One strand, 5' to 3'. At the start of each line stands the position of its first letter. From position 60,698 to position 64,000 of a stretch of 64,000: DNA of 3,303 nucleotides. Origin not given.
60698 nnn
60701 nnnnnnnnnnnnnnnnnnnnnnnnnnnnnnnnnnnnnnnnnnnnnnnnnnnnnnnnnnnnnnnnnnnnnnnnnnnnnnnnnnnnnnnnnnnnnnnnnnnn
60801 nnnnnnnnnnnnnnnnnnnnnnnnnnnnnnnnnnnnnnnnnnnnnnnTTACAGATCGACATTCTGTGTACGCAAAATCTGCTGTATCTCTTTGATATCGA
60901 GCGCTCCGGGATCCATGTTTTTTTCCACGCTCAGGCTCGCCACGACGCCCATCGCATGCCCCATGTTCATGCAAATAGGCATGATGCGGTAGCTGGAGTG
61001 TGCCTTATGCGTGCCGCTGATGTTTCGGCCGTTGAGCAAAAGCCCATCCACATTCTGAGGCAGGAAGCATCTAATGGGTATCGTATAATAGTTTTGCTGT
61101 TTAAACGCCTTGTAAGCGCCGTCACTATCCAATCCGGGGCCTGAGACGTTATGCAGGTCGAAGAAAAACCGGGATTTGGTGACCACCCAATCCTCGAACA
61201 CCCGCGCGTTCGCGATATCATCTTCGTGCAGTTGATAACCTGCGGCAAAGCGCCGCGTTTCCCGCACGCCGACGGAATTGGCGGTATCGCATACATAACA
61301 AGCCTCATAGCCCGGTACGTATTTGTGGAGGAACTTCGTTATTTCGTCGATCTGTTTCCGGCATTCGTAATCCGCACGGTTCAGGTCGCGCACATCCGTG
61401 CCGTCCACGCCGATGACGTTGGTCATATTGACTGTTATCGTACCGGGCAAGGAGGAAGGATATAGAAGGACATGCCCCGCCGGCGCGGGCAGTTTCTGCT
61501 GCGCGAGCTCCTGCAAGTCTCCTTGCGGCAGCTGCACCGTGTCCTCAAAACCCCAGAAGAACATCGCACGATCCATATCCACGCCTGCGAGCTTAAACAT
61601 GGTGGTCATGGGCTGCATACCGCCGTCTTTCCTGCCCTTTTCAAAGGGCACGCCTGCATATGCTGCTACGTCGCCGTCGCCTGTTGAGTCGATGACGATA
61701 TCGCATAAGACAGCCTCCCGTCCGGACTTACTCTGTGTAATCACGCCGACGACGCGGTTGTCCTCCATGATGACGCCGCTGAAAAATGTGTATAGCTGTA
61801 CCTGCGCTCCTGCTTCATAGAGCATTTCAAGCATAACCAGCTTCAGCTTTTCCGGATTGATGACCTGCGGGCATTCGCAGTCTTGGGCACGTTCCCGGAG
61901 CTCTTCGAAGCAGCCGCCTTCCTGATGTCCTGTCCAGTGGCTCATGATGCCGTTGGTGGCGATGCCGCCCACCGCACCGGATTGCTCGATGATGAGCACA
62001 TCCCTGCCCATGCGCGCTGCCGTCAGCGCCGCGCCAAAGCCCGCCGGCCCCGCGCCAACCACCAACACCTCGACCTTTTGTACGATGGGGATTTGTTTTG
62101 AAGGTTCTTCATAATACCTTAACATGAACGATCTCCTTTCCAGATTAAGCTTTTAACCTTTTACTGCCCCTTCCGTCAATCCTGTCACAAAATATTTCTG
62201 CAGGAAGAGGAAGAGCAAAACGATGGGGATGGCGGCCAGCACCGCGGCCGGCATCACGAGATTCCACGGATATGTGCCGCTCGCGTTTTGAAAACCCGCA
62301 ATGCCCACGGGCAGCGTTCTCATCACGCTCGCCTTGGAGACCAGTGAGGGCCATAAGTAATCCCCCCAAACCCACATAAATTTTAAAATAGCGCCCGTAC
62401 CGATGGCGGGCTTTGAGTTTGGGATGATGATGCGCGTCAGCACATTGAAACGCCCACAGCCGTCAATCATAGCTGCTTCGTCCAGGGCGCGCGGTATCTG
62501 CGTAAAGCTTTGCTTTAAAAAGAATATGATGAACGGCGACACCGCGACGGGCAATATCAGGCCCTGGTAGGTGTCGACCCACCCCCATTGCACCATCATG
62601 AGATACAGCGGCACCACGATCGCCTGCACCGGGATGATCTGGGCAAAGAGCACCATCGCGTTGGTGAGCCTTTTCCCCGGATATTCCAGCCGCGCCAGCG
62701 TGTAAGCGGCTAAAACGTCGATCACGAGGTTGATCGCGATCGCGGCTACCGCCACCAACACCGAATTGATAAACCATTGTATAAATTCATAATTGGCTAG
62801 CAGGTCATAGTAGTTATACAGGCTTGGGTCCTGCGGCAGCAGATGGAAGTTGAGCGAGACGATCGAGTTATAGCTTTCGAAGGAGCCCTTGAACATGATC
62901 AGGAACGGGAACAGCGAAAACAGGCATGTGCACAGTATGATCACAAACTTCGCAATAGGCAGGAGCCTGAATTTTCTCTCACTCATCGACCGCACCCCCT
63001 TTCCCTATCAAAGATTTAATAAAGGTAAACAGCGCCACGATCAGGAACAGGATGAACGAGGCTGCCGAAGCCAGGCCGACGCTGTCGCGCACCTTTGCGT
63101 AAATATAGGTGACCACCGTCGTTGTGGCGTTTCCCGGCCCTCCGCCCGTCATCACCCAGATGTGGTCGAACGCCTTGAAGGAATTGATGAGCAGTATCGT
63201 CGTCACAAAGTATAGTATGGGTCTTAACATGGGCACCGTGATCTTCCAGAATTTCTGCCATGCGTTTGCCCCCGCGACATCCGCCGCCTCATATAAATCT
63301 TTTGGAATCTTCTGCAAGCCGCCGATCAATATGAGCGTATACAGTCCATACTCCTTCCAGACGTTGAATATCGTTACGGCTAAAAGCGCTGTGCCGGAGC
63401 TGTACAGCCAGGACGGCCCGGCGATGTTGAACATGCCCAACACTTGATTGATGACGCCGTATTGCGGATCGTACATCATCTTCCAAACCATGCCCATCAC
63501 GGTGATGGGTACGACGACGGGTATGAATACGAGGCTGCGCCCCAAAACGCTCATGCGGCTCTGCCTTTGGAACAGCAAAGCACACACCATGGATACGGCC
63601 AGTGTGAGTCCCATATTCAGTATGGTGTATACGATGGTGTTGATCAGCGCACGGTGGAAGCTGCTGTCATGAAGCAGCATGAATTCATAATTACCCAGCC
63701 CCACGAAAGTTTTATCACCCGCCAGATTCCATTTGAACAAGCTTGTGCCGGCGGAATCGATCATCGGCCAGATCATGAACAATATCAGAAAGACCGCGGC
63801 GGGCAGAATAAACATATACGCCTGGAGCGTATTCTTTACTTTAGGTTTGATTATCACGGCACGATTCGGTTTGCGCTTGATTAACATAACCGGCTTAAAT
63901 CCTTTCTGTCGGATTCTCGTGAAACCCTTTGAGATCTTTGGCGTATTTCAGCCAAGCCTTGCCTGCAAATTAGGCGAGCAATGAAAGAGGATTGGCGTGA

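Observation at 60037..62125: GroEL-like protein stripped to its equatorial domain, coupled to an FAD oxidoreductase inside a sugar ABC operon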

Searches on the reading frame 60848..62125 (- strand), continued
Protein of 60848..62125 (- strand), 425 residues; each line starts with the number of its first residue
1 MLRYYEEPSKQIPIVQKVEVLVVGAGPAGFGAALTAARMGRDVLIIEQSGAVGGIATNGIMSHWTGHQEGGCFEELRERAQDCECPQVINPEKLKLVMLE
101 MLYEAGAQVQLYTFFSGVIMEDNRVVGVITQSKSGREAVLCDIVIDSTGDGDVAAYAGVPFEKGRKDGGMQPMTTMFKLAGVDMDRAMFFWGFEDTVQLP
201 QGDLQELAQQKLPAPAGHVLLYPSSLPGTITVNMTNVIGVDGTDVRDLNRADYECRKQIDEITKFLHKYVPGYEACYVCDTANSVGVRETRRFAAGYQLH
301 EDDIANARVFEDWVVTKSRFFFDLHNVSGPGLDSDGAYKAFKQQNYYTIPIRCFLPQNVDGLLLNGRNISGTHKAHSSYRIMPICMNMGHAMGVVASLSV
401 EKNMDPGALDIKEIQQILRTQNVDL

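Call 53: find_encoding_contigs(protein=P0178, flank=8000, max_places=1)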
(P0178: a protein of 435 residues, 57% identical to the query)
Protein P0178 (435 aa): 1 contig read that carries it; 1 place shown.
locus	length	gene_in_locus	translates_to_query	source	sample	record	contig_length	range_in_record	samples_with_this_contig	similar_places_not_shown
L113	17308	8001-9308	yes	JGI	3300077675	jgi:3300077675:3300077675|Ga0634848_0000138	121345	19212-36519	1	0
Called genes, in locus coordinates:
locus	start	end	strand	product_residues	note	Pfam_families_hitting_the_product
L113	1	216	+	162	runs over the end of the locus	PF08909:DUF1854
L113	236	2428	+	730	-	PF00664:ABC_membrane, PF00005:ABC_tran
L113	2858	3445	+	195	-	PF12833:HTH_18, PF00165:HTH_AraC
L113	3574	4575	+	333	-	PF00356:LacI, PF00532:Peripla_BP_1, PF13407:Peripla_BP_4, PF13377:Peripla_BP_3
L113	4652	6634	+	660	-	PF01120:Alpha_L_fucos (weak), PF02638:GHL10, PF14871:GHL6, PF08532:Glyco_hydro_42M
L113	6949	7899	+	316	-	PF10114:PocR, PF12833:HTH_18, PF00165:HTH_AraC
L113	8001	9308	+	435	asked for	PF01946:Thi4, PF00890:FAD_binding_2 (weak), PF01134:GIDA (weak), PF01494:FAD_binding_3 (weak), PF05834:Lycopene_cycl (weak), PF07992:Pyr_redox_2 (weak), PF12831:FAD_oxidored, PF13450:NAD_binding_8 (weak), +2 more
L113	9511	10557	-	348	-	PF01208:URO-D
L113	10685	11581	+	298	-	PF02311:AraC_binding, PF07883:Cupin_2 (weak), PF12833:HTH_18, PF00165:HTH_AraC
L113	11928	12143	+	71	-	-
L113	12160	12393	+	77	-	-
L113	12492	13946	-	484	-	PF01120:Alpha_L_fucos, PF16757:Fucosidase_C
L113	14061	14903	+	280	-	PF02311:AraC_binding, PF00165:HTH_AraC, PF12833:HTH_18, PF00165:HTH_AraC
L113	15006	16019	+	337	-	PF00356:LacI, PF00532:Peripla_BP_1, PF13407:Peripla_BP_4, PF13377:Peripla_BP_3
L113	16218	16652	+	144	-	PF05025:RbsD_FucU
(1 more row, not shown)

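Call 69: find_encoding_contigs(protein=P0179, flank=5000, max_places=1)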
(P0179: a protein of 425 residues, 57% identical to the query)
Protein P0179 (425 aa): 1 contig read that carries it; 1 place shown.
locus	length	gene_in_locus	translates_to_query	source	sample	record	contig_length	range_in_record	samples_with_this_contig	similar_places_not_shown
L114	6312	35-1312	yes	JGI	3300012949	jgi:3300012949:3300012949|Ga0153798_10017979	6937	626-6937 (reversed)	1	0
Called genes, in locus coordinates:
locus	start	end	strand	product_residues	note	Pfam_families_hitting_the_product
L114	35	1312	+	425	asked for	PF01946:Thi4, PF00890:FAD_binding_2 (weak), PF01134:GIDA (weak), PF01266:DAO (weak), PF01494:FAD_binding_3 (weak), PF07992:Pyr_redox_2 (weak), PF12831:FAD_oxidored, PF13450:NAD_binding_8, +2 more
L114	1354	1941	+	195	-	PF00118:Cpn60_TCP1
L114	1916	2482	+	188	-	PF00118:Cpn60_TCP1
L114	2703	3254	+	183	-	PF08220:HTH_DeoR, PF08279:HTH_11, PF00455:DeoRC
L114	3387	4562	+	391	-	PF14238:DUF4340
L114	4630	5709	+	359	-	-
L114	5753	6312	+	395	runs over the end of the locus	?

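Call 70: find_encoding_contigs(protein=P0148, flank=5000, max_places=2)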
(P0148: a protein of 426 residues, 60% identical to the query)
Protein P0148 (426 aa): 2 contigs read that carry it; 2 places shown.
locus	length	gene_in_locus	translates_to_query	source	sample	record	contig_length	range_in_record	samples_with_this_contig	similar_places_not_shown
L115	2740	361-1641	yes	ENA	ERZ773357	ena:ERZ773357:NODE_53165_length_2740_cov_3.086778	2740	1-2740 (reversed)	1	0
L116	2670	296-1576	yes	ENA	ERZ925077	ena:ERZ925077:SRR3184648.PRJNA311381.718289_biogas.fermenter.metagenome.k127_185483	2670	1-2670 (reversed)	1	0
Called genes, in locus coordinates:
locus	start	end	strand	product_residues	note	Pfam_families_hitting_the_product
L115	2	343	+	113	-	?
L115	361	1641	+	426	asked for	PF00890:FAD_binding_2 (weak), PF07992:Pyr_redox_2 (weak), PF12831:FAD_oxidored, PF13450:NAD_binding_8 (faint)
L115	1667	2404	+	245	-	-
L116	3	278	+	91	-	?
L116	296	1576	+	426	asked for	PF00890:FAD_binding_2 (weak), PF07992:Pyr_redox_2 (weak), PF12831:FAD_oxidored, PF13450:NAD_binding_8 (faint)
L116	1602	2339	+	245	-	-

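Call 71: find_encoding_contigs(protein=P0180, flank=6000, max_places=1)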
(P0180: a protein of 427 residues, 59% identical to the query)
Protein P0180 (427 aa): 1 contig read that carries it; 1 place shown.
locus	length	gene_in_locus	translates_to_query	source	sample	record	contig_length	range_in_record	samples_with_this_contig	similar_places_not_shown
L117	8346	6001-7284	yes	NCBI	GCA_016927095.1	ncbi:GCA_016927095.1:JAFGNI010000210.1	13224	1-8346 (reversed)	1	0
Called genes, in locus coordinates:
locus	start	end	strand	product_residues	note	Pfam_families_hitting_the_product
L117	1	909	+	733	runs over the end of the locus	PF02638:GHL10 (weak), PF14871:GHL6, PF08532:Glyco_hydro_42M (weak)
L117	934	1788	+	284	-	PF00248:Aldo_ket_red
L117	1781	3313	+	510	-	PF00884:Sulfatase, PF16347:SGSH_C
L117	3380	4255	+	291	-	PF01261:AP_endonuc_2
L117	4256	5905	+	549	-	PF16586:DUF5060, PF13204:Apiosidase, PF12904:Collagen_bind_2 (weak)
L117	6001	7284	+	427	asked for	PF01946:Thi4 (weak), PF00890:FAD_binding_2 (faint), PF01266:DAO (faint), PF01494:FAD_binding_3 (faint), PF07992:Pyr_redox_2 (weak), PF12831:FAD_oxidored, PF13450:NAD_binding_8 (faint)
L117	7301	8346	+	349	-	PF02056:Glyco_hydro_4, PF11975:Glyco_hydro_4C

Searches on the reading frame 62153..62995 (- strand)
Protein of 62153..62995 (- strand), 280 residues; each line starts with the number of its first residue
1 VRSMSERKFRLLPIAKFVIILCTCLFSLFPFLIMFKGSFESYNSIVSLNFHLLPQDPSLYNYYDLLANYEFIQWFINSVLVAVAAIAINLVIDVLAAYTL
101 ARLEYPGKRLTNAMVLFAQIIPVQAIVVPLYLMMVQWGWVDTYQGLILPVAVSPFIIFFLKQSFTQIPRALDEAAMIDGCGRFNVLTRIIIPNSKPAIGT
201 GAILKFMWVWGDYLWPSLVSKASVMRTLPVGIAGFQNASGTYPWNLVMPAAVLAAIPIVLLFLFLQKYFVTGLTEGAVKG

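Call 3: search_protein_families(library=pfam, proteins=[window:62153-62995:-], max_evalue=1)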
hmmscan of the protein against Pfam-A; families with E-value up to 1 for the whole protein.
window:62153-62995:- (280 aa): 1 family
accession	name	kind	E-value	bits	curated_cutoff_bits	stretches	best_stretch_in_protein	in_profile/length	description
PF00528.27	BPD_transp_1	-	2.2e-18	67.1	26.4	1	101-271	9-180/184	Binding-protein-dependent transport system inner membrane component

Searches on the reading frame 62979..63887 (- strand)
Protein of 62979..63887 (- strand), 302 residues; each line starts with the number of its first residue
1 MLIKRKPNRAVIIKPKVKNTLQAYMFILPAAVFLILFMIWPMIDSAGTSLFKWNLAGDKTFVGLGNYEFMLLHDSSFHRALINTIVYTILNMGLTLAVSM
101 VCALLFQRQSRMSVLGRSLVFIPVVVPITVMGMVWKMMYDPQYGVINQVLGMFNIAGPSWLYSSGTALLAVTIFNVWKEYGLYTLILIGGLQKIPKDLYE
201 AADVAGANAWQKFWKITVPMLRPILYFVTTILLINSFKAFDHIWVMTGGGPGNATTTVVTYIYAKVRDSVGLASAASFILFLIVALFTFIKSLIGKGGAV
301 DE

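Call 3: search_protein_families(library=pfam, proteins=[window:62979-63887:-], max_evalue=1)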
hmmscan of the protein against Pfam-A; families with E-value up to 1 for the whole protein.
window:62979-63887:- (302 aa): 1 family
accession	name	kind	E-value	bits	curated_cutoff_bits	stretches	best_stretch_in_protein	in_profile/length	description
PF00528.27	BPD_transp_1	-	1.9e-15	57.5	26.4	1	98-294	4-178/184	Binding-protein-dependent transport system inner membrane component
